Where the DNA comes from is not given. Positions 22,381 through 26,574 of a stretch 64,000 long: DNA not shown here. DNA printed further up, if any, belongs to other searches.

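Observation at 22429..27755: Pls/PosA-type membrane NRPS translationally coupled to an M1 zinc peptidase: candidate cationic homopoly(amino acid) system in a mycobacterial core neighbourhood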

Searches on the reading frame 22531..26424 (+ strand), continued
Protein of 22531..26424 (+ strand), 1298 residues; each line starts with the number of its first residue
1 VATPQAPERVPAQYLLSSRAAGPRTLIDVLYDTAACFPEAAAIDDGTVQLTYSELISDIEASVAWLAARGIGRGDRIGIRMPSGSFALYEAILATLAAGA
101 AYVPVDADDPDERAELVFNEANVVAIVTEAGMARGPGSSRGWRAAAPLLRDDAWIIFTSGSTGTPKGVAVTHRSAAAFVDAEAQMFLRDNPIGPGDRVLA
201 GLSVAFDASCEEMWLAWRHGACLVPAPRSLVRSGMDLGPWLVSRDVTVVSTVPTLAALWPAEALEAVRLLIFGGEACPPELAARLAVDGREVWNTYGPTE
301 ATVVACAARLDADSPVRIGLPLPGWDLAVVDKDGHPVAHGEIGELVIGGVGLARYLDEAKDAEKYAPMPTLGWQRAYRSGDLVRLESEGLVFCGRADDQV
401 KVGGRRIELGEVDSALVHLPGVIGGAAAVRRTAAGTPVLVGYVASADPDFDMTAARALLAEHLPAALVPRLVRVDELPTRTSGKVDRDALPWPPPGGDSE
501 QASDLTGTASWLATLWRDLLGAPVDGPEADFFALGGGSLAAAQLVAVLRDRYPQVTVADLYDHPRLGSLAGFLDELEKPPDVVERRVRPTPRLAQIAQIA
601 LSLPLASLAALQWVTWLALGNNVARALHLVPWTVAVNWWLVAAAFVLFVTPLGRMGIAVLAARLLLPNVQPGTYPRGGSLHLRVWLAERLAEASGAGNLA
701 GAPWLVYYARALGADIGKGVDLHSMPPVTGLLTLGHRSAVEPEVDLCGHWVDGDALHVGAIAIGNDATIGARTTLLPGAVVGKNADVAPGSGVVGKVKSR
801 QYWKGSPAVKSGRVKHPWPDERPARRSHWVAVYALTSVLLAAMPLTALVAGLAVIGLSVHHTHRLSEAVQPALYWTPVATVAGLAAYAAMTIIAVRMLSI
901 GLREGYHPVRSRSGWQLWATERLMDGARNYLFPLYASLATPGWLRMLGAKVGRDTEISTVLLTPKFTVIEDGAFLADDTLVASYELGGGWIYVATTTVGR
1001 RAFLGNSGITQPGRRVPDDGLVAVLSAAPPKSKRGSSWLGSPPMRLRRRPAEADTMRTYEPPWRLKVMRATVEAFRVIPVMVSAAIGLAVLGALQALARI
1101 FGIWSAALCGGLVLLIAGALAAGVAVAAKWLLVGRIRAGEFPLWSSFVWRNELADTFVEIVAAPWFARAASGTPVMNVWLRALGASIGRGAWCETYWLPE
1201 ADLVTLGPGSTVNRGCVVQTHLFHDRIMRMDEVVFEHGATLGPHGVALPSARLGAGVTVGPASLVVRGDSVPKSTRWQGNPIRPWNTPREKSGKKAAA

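Call 26: find_related_loci(query=window:22531-26424:+, collection=genome_contigs, flank=8000)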
Query window:22531-26424:+ (1298 aa) in genome_contigs; peptide patterns used: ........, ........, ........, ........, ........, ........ (x = any residue, [..] = any of these).
600 stretches matched a pattern (row limit reached: there are more); 578 encode a relative of the query (tblastn E <= 1e-3); the best 80 are kept; 80 distinct loci.
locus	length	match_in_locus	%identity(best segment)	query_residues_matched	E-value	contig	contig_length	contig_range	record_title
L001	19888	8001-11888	86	1-1295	0e+0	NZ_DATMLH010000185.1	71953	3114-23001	MAG: Mycobacterium sp. isolate SMAG_U12792 k141_1367786, whole genome shotgun sequence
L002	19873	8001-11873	83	8-1296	0e+0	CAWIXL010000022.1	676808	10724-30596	MAG: uncultured Actinomycetota bacterium isolate MFD05705.bin.1.141 genome assembly, contig: contig_60265, whole genome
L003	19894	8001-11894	80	7-1297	0e+0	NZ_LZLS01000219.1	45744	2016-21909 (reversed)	Mycobacterium asiaticum strain 1165133.8 contig_92, whole genome shotgun sequence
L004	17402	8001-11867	83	7-1295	0e+0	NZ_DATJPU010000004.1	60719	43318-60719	MAG: Mycobacterium sp. isolate SMAG_U14921 k141_2626727, whole genome shotgun sequence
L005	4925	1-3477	90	141-1298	0e+0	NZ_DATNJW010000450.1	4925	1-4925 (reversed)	MAG: Mycobacterium sp. isolate SMAG_U11409 k141_246191, whole genome shotgun sequence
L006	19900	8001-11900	77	4-1298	0e+0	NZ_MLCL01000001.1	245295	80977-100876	Mycobacterium syngnathidarum strain 27335 NODE_8_length_245295_cov_28.9776, whole genome shotgun sequence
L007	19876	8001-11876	78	6-1292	0e+0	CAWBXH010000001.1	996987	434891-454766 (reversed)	MAG: uncultured Actinomycetota bacterium isolate MFD05442.bin.1.427 genome assembly, contig: contig_11413, whole genome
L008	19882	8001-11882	77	5-1293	0e+0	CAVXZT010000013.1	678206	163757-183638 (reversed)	MAG: uncultured Actinomycetota bacterium isolate MFD04212.bin.1.179 genome assembly, contig: contig_8819, whole genome s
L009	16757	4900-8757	78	10-1291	0e+0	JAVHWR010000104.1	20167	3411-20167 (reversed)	MAG: Mycobacterium sp. isolate BP_245 scaffold_2578424, whole genome shotgun sequence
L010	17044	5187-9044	80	7-1292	0e+0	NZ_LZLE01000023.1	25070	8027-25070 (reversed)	Mycobacterium sp. 1423905.2 contig_119, whole genome shotgun sequence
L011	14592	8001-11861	78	13-1294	0e+0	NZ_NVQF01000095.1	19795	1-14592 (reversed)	Mycolicibacterium palauense strain CECT 8779 NODE_95, whole genome shotgun sequence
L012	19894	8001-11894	76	10-1296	0e+0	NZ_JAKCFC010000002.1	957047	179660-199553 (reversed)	Mycolicibacterium lacusdiani strain JXJ CY 35 NODE_2, whole genome shotgun sequence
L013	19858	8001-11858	75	1-1286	0e+0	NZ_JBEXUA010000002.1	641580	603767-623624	Mycobacterium sp. NPDC006124 NPDC006124_278_B11.ctg-0002, whole genome shotgun sequence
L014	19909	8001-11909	77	1-1298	0e+0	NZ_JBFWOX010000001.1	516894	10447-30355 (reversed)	MAG: Mycolicibacterium sp. isolate CA_2019_TPBF_146 NODE_124_length_516894_cov_22.043791_TPBF, whole genome shotgun sequ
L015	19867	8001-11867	77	4-1291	0e+0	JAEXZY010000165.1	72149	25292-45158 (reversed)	MAG: Actinomycetes bacterium isolate OH_HDB_257 k127_1181419, whole genome shotgun sequence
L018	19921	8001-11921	76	2-1298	0e+0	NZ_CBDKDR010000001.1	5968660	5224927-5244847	Mycobacterium sp. smrl_JER01 contig_1, whole genome shotgun sequence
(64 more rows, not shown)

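Call 28: find_encoding_contigs(protein=P0004, flank=8000, max_places=2)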
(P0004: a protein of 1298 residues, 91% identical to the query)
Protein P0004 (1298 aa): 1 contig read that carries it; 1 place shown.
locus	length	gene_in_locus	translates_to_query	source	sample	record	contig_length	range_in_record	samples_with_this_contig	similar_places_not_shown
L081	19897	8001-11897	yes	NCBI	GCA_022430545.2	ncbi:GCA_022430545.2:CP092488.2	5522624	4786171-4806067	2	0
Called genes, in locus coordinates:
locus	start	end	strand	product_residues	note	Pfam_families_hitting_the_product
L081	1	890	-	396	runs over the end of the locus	PF00202:Aminotran_3, PF00155:Aminotran_1_2 (weak), PF01212:Beta_elim_lyase (weak)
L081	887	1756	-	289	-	PF00696:AA_kinase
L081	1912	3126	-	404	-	PF01960:ArgJ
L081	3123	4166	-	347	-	PF01118:Semialdhyde_dh, PF02774:Semialdhyde_dhC, PF22698:Semialdhyde_dhC_1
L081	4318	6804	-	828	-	PF01588:tRNA_bind, PF03483:B3_4, PF03484:B5, PF17759:tRNA_synthFbeta, PF03147:FDX-ACB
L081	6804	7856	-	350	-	PF02912:Phe_tRNA-synt_N, PF01409:tRNA-synt_2d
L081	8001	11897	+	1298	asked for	PF00501:AMP-binding, PF00550:PP-binding, PF00132:Hexapep (weak)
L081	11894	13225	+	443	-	PF17900:Peptidase_M1_N, PF01433:Peptidase_M1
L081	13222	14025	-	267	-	PF20401:Rhomboid_2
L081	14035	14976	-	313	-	PF00211:Guanylate_cyc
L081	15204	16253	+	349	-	PF09995:MPAB_Lcp_cat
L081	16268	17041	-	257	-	PF22435:MRM3-like_sub_bind, PF08032:SpoU_sub_bind (weak), PF00588:SpoU_methylase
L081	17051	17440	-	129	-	PF00453:Ribosomal_L20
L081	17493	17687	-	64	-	PF01632:Ribosomal_L35p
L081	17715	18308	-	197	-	PF05198:IF3_N, PF00707:IF3_C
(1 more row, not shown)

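Call 29: find_encoding_contigs(protein=P0116, flank=8000, max_places=2)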
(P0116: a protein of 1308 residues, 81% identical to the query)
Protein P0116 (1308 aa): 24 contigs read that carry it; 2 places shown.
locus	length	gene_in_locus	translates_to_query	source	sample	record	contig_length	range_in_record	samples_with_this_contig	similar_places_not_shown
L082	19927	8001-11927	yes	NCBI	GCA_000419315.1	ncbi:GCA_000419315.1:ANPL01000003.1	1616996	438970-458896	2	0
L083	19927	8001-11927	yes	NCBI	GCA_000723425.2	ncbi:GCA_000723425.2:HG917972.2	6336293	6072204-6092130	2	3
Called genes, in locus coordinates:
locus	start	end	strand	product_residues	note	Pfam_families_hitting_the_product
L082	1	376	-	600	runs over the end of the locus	PF00501:AMP-binding, PF23562:AMP-binding_C_3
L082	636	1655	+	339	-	PF12625:Arabinose_bd, PF12833:HTH_18, PF00165:HTH_AraC (weak)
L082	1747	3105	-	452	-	PF03007:WS_DGAT_cat, PF06974:WS_DGAT_C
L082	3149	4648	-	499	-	PF00743:FMO-like, PF01266:DAO (weak), PF01946:Thi4 (weak), PF07992:Pyr_redox_2 (weak), PF13450:NAD_binding_8, PF13738:Pyr_redox_3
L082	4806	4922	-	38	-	-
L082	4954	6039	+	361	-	PF01113:DapB_N (faint), PF19328:DAP_DH_C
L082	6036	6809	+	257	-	PF00106:adh_short, PF08659:KR, PF13561:adh_short_C2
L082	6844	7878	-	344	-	PF00389:2-Hacid_dh, PF02826:2-Hacid_dh_C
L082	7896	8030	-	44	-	-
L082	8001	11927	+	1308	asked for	PF00501:AMP-binding, PF00550:PP-binding, PF00132:Hexapep (weak)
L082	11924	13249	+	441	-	PF17900:Peptidase_M1_N, PF01433:Peptidase_M1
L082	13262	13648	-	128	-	PF09996:DUF2237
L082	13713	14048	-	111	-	PF00934:PE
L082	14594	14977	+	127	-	-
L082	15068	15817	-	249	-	PF00106:adh_short, PF13561:adh_short_C2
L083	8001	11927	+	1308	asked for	PF00501:AMP-binding, PF00550:PP-binding, PF00132:Hexapep (weak)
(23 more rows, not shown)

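Call 53: list_cluster_members(proteins=[P0116, P0081, P0001])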
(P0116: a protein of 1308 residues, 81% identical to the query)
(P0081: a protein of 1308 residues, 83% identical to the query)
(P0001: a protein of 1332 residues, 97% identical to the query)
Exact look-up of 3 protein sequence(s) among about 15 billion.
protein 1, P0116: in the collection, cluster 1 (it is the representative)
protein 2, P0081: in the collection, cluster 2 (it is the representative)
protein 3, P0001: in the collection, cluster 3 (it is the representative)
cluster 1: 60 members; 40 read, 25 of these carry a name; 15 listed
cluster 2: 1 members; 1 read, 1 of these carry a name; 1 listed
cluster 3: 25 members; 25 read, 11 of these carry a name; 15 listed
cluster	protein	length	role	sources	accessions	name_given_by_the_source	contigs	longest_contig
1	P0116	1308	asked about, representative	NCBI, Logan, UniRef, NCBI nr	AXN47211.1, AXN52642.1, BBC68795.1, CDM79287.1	Plipastatin synthase subunit B [Mycobacterium marinum] | Pls/PosA family non-ribosomal peptide synthetase n=1 Tax=Mycobacterium marinum TaxID=1781 ... | Pls/PosA family non-ribosomal peptide synthetase [Mycobacterium marinum]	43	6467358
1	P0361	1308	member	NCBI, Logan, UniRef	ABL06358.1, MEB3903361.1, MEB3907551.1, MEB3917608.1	amino acid adenylation domain-containing protein [Mycobacterium ulcerans] | Non-ribosomal peptide synthetase n=1 Tax=Mycobacterium ulcerans (strain Agy99) ... | Pls/PosA family non-ribosomal peptide synthetase [Mycobacterium ulcerans]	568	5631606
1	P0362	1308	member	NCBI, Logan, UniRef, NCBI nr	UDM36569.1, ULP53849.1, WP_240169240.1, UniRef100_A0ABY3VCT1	amino acid adenylation domain-containing protein [Mycobacterium ulcerans] | Amino acid adenylation domain-containing protein n=2 Tax=Mycobacteriaceae TaxID=1762 ... | Pls/PosA family non-ribosomal peptide synthetase [Mycobacterium ulcerans]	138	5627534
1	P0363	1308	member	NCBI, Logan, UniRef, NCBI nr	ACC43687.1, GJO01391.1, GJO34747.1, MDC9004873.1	amino acid adenylation protein [Mycobacterium marinum] | Non-ribosomal peptide synthetase n=1 Tax=Mycobacterium marinum (strain ATCC BAA-535 / M) ... | Pls/PosA family non-ribosomal peptide synthetase [Mycobacterium marinum]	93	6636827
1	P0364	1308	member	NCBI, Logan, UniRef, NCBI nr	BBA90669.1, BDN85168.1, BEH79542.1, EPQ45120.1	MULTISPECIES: Pls/PosA family non-ribosomal peptide synthetase [Mycobacterium] | Amino acid adenylation protein n=2 Tax=Mycobacterium ulcerans group TaxID=2993898 ...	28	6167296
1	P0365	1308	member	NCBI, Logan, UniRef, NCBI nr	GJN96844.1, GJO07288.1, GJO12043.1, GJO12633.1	amino acid adenylation protein [Mycobacterium marinum] | Pls/PosA family non-ribosomal peptide synthetase n=1 Tax=Mycobacterium marinum TaxID=1781 ... | Pls/PosA family non-ribosomal peptide synthetase [Mycobacterium marinum]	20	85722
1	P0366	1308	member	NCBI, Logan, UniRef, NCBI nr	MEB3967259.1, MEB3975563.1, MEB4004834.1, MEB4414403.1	amino acid adenylation domain-containing protein [Mycobacterium ulcerans] | Pls/PosA family non-ribosomal peptide synthetase n=1 Tax=Mycobacterium ulcerans ... | Pls/PosA family non-ribosomal peptide synthetase [Mycobacterium ulcerans]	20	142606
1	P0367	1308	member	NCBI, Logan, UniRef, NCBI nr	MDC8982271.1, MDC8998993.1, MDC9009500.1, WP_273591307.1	amino acid adenylation domain-containing protein [Mycobacterium marinum] | Pls/PosA family non-ribosomal peptide synthetase n=1 Tax=Mycobacterium marinum TaxID=1781 ... | Pls/PosA family non-ribosomal peptide synthetase [Mycobacterium marinum]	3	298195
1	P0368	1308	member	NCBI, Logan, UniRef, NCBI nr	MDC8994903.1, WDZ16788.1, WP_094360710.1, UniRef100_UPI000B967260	amino acid adenylation domain-containing protein [Mycobacterium marinum] | Pls/PosA family non-ribosomal peptide synthetase n=1 Tax=Mycobacterium marinum TaxID=1781 ... | Pls/PosA family non-ribosomal peptide synthetase [Mycobacterium marinum]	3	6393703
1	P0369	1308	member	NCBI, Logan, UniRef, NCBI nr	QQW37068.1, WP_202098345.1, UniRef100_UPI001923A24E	Pls/PosA family non-ribosomal peptide synthetase [Mycobacterium marinum] | Pls/PosA family non-ribosomal peptide synthetase n=1 Tax=Mycobacterium marinum TaxID=1781 ...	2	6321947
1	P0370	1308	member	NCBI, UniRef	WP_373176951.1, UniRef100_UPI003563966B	Pls/PosA family non-ribosomal peptide synthetase [Mycobacterium marinum] | Pls/PosA family non-ribosomal peptide synthetase n=1 Tax=Mycobacterium marinum TaxID=1781 ...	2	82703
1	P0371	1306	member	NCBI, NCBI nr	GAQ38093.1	non-ribosomal peptide synthetase [Mycobacterium pseudoshottsii JCM 15466]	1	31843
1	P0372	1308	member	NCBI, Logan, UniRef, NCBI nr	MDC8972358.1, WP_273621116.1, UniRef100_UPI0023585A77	Pls/PosA family non-ribosomal peptide synthetase [Mycobacterium marinum] | Pls/PosA family non-ribosomal peptide synthetase n=1 Tax=Mycobacterium marinum TaxID=1781 ...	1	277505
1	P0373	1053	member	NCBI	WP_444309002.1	Pls/PosA family non-ribosomal peptide synthetase, partial [Mycobacterium marinum]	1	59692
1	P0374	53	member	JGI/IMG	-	hypothetical protein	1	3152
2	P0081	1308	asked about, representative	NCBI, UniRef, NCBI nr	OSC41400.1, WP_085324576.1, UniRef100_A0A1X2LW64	Pls/PosA family non-ribosomal peptide synthetase [Mycobacterium decipiens] | Amino acid adenylation protein n=1 Tax=Mycobacterium decipiens TaxID=1430326 ...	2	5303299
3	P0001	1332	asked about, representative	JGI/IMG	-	non-ribosomal peptide synthetase-like protein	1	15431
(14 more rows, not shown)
